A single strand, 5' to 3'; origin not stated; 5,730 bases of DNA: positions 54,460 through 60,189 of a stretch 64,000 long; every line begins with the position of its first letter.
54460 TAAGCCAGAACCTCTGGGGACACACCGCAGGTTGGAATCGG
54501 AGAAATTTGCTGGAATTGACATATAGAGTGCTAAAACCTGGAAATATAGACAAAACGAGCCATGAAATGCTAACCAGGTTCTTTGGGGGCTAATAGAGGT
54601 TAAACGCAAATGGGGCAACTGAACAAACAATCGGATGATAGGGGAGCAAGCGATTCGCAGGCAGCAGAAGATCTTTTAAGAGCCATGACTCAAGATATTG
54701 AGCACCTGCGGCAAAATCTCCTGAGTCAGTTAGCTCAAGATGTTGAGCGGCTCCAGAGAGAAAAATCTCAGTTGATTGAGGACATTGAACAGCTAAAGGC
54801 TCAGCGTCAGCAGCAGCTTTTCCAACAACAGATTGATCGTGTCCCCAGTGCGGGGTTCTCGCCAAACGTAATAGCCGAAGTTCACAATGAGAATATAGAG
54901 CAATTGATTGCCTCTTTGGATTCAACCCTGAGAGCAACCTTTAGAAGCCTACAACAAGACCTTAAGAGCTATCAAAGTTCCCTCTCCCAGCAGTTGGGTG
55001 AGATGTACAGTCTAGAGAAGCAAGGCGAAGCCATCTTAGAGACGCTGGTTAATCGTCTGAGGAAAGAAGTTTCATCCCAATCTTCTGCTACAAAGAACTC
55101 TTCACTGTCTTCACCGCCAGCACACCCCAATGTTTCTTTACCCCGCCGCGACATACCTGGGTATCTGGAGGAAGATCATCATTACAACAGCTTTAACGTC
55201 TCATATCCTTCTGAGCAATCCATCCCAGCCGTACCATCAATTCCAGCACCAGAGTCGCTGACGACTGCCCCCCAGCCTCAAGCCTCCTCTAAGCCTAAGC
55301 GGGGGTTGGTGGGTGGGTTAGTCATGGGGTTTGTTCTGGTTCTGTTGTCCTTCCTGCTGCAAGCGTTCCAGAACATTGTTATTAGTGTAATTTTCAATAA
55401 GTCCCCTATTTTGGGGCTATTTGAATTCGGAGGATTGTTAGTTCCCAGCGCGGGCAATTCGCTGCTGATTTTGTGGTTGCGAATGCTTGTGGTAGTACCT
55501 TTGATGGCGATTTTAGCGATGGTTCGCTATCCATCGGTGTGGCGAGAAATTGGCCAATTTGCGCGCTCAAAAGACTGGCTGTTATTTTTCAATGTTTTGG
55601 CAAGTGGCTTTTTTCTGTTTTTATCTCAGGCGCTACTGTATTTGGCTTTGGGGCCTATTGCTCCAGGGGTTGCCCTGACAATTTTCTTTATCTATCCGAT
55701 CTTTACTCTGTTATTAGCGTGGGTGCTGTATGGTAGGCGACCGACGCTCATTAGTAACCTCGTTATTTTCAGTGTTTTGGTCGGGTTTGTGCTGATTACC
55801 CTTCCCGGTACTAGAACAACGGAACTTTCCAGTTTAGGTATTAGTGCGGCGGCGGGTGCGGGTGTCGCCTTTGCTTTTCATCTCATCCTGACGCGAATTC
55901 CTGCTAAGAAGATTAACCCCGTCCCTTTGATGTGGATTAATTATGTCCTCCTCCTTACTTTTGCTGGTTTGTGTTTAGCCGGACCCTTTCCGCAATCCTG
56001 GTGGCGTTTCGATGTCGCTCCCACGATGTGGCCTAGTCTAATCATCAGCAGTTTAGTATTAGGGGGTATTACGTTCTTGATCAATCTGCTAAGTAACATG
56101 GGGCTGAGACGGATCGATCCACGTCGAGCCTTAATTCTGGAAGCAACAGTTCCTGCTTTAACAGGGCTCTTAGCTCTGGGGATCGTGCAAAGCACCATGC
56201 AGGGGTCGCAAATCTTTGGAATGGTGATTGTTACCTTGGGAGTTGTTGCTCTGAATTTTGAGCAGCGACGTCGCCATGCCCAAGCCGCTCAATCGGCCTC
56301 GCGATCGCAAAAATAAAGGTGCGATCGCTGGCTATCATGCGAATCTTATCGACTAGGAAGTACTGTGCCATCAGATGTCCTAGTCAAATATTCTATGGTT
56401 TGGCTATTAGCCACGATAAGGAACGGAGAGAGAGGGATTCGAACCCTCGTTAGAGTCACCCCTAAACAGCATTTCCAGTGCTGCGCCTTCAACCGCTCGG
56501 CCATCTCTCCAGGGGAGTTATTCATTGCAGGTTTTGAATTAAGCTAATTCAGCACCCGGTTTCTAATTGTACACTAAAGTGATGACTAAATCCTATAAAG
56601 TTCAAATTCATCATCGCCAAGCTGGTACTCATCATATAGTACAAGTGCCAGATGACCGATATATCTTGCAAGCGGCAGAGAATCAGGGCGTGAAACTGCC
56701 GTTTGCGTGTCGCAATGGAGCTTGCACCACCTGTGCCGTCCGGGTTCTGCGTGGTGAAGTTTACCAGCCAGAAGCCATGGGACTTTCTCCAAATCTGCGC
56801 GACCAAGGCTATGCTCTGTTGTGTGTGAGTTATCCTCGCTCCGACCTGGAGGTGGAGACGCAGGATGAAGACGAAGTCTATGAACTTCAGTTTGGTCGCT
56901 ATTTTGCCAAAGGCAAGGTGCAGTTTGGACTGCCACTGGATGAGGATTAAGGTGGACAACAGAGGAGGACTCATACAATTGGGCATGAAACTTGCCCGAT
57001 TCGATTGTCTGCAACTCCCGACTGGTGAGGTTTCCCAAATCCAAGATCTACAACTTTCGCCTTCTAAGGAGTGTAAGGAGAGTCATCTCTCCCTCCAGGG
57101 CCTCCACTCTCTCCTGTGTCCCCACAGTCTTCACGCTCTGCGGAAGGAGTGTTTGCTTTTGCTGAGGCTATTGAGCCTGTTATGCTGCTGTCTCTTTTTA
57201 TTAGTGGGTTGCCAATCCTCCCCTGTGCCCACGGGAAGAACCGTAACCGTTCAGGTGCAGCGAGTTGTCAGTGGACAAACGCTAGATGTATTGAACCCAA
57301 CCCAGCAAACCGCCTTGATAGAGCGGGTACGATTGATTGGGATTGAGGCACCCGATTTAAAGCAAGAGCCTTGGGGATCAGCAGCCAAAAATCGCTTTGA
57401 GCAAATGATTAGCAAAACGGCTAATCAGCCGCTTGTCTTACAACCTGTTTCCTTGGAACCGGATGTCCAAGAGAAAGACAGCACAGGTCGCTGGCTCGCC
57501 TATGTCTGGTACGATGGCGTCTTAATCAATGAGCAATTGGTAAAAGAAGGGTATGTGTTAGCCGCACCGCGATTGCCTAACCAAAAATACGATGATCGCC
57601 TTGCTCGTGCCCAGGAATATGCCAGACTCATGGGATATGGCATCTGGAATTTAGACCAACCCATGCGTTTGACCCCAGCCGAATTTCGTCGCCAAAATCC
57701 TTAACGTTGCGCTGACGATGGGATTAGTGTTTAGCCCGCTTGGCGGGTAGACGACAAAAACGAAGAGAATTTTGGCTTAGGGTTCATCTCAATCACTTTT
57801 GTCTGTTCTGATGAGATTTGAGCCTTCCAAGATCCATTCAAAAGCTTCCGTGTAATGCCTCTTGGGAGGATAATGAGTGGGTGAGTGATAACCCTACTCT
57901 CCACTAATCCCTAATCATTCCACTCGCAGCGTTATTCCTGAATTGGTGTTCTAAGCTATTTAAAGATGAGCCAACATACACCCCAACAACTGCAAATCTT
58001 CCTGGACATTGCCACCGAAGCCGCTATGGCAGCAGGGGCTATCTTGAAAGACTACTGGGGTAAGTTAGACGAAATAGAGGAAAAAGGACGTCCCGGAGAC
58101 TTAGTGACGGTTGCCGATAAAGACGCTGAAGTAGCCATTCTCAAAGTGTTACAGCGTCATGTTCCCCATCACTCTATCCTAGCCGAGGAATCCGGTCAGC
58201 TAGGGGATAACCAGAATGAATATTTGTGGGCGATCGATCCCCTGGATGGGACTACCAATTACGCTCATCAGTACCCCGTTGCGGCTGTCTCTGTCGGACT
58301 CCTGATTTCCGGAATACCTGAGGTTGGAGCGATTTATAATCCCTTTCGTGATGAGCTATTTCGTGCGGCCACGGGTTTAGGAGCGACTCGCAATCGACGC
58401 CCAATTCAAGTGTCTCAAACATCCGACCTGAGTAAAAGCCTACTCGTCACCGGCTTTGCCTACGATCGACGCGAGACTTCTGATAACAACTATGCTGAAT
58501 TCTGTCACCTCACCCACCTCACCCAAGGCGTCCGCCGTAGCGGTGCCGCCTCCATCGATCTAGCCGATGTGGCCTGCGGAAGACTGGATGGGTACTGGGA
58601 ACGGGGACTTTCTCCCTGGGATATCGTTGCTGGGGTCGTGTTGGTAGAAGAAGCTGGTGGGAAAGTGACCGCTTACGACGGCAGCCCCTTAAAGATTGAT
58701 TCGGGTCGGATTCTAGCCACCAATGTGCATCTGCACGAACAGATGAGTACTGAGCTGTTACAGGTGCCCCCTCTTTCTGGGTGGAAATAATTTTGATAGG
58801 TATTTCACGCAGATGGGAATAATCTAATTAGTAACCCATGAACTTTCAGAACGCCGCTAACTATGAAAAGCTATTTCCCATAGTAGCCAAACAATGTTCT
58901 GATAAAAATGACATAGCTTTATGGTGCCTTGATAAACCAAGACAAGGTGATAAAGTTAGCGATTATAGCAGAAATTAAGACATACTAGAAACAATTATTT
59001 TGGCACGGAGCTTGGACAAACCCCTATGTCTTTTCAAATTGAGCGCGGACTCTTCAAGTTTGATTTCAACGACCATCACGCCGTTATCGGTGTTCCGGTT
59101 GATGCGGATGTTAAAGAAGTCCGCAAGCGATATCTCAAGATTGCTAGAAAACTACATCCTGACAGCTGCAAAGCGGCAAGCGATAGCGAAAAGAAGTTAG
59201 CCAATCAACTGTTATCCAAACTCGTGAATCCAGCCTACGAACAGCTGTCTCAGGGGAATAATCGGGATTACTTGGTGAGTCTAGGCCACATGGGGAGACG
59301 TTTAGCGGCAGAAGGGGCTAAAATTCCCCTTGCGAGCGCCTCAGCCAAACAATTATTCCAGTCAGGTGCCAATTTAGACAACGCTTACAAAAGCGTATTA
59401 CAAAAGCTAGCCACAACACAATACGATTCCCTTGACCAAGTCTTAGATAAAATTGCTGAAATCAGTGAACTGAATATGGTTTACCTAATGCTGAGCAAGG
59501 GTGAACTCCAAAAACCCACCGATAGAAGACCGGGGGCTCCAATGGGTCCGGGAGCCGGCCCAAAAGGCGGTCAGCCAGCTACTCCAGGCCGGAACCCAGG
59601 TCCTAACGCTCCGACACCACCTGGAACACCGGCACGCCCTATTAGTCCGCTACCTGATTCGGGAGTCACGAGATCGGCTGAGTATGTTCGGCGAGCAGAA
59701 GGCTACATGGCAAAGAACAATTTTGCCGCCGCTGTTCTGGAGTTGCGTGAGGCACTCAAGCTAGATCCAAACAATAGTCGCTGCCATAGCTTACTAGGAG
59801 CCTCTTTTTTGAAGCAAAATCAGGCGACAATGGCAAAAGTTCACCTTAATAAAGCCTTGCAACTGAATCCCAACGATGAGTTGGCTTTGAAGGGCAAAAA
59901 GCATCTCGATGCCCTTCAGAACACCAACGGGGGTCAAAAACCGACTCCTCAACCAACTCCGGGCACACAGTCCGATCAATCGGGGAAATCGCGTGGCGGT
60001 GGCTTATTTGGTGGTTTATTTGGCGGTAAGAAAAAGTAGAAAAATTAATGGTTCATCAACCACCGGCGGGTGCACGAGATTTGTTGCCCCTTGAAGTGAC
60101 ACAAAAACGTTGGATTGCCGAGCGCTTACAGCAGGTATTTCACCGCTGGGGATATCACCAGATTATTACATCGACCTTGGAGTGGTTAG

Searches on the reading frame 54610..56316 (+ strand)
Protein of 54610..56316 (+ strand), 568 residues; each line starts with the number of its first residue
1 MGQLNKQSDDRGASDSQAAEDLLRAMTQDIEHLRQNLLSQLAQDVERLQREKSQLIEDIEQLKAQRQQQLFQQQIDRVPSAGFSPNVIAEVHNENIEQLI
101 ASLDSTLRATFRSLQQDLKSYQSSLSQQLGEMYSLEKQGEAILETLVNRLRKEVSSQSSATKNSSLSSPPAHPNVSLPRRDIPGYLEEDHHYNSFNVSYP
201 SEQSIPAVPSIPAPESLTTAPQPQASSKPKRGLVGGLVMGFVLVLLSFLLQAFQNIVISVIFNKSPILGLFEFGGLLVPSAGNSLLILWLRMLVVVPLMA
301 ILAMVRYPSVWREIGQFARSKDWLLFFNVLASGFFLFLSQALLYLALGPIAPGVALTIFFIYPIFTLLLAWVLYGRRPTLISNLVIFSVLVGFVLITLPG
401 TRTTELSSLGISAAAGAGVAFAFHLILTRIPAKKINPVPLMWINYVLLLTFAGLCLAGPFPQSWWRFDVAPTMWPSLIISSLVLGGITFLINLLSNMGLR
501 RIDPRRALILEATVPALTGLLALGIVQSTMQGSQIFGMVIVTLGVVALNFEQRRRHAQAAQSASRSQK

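Call 32: search_protein_families(library=pfam, proteins=[window:54610-56316:+], max_evalue=0.00001)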
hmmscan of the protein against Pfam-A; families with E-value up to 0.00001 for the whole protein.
window:54610-56316:+ (568 aa): 1 family
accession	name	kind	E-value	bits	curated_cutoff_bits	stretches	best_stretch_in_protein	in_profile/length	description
PF00892.27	EamA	-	1.5e-14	54.9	28.2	2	409-549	2-134/135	EamA-like transporter family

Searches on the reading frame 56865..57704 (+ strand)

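Call 32: search_protein_families(library=pfam, proteins=[window:56865-57704:+], max_evalue=0.00001)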
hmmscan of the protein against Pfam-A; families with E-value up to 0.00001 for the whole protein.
window:56865-57704:+ (279 aa): 1 family
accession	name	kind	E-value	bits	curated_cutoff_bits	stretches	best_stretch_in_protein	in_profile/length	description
PF00565.23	SNase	-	1.1e-15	58.4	21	1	154-262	1-106/107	Staphylococcal nuclease homologue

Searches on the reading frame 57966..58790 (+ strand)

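Call 32: search_protein_families(library=pfam, proteins=[window:57966-58790:+], max_evalue=0.00001)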
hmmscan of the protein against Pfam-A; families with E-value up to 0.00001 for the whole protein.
window:57966-58790:+ (274 aa): 1 family
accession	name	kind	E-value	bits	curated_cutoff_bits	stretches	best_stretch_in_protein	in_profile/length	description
PF00459.30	Inositol_P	-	1.1e-74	251.7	27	1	12-260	5-262/271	Inositol monophosphatase family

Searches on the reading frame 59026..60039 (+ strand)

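Call 32: search_protein_families(library=pfam, proteins=[window:59026-60039:+], max_evalue=0.00001)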
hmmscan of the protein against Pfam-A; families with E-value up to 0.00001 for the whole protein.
window:59026-60039:+ (337 aa): 6 families
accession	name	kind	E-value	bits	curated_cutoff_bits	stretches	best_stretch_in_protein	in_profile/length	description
PF07719.23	TPR_2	-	3.9e-11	42.6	27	0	219-250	3-34/34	Tetratricopeptide repeat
PF00515.34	TPR_1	-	4.3e-10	39.4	27.8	0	252-284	2-34/34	Tetratricopeptide repeat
PF00226.36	DnaJ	-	5.2e-10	39.7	27.8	1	16-80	1-59/63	DnaJ domain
PF13414.12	TPR_11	-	1.6e-09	37.8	26.8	1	227-264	4-41/42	TPR repeat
PF13181.12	TPR_8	-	1.4e-06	28.4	25.7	0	220-250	4-34/34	Tetratricopeptide repeat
PF13428.12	TPR_14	-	3.5e-06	27.6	23.5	0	219-258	3-42/44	Tetratricopeptide repeat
